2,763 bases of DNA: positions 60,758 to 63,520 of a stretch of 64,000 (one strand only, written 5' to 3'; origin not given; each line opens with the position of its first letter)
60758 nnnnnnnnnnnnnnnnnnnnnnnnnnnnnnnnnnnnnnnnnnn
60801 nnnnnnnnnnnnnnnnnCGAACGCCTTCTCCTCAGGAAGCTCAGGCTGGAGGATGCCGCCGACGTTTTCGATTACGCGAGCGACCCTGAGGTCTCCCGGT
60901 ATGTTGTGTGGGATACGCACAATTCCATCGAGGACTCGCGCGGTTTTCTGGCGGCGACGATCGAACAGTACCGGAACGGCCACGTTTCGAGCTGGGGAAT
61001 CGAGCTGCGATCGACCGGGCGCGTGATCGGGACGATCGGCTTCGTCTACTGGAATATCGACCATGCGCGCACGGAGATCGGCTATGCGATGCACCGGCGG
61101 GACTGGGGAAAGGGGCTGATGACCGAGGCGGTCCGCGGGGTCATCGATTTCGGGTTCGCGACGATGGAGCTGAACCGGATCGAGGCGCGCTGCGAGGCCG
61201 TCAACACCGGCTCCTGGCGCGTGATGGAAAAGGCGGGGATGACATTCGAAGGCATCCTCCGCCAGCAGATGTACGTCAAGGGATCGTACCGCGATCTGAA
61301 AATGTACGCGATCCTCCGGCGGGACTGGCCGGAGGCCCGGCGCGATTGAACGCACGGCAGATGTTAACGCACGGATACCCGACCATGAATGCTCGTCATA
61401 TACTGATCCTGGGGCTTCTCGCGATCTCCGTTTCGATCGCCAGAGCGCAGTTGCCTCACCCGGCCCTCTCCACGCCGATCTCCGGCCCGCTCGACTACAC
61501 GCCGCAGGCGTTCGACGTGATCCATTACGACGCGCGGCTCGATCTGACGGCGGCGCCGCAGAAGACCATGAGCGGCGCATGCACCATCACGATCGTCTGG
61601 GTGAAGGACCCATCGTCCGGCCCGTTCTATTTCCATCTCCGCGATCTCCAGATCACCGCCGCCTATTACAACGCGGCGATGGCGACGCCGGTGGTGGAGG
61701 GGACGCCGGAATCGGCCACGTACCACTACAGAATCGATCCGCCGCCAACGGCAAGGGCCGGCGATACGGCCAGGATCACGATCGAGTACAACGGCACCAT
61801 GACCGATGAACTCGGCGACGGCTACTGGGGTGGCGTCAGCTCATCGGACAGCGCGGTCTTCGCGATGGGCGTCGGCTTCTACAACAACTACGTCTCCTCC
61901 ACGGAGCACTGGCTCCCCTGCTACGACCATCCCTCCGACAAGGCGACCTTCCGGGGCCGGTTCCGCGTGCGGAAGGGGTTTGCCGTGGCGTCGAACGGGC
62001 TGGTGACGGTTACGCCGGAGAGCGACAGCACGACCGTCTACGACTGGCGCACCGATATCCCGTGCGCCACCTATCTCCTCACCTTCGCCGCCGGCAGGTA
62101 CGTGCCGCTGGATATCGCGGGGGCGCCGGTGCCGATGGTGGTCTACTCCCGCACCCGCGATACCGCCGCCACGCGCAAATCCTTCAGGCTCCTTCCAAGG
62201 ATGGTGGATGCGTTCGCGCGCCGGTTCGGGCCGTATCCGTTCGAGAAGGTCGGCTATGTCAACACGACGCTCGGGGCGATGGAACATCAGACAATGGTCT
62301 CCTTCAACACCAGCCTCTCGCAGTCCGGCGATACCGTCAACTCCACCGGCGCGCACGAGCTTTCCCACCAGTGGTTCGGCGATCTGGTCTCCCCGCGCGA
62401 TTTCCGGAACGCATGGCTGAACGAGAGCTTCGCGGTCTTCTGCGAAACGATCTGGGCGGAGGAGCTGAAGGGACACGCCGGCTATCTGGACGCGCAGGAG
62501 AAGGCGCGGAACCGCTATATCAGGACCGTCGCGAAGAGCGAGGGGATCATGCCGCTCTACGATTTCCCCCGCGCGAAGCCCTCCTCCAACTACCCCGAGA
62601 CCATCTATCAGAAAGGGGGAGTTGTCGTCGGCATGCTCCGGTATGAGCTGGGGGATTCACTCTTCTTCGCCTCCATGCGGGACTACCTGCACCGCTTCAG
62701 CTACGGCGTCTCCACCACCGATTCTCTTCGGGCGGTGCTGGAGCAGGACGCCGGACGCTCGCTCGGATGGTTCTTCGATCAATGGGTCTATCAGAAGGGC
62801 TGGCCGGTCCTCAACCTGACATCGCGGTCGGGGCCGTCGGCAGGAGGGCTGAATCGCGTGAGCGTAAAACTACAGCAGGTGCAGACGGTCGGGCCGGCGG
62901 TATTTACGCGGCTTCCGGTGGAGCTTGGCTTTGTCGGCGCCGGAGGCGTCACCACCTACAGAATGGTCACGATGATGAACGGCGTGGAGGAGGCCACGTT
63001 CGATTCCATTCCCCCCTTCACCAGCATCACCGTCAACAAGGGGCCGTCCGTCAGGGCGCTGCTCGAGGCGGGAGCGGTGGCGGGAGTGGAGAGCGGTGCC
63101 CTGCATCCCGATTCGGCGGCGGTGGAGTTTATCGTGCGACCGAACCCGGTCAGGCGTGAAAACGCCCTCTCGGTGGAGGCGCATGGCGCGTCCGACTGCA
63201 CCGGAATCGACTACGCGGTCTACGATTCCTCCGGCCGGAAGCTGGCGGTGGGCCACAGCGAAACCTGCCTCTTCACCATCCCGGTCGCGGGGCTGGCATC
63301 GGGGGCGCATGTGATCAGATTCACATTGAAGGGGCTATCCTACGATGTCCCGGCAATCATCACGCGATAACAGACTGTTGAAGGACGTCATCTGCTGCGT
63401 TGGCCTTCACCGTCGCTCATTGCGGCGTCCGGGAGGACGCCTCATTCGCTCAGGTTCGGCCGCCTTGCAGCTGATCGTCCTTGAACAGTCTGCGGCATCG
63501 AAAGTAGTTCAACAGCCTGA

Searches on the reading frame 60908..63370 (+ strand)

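Call 72: search_protein_families(library=pfam, proteins=[window:60908-63370:+], max_evalue=0.001)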
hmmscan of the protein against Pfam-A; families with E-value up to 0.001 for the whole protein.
window:60908-63370:+ (820 aa): 2 families
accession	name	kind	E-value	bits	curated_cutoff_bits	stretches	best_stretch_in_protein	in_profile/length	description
PF01433.26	Peptidase_M1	-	3.5e-27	95.9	27.7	1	443-626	21-218/218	Peptidase family M1 domain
PF17900.6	Peptidase_M1_N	-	1.9e-11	44.9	25.8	1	206-390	4-186/186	Peptidase M1 N-terminal domain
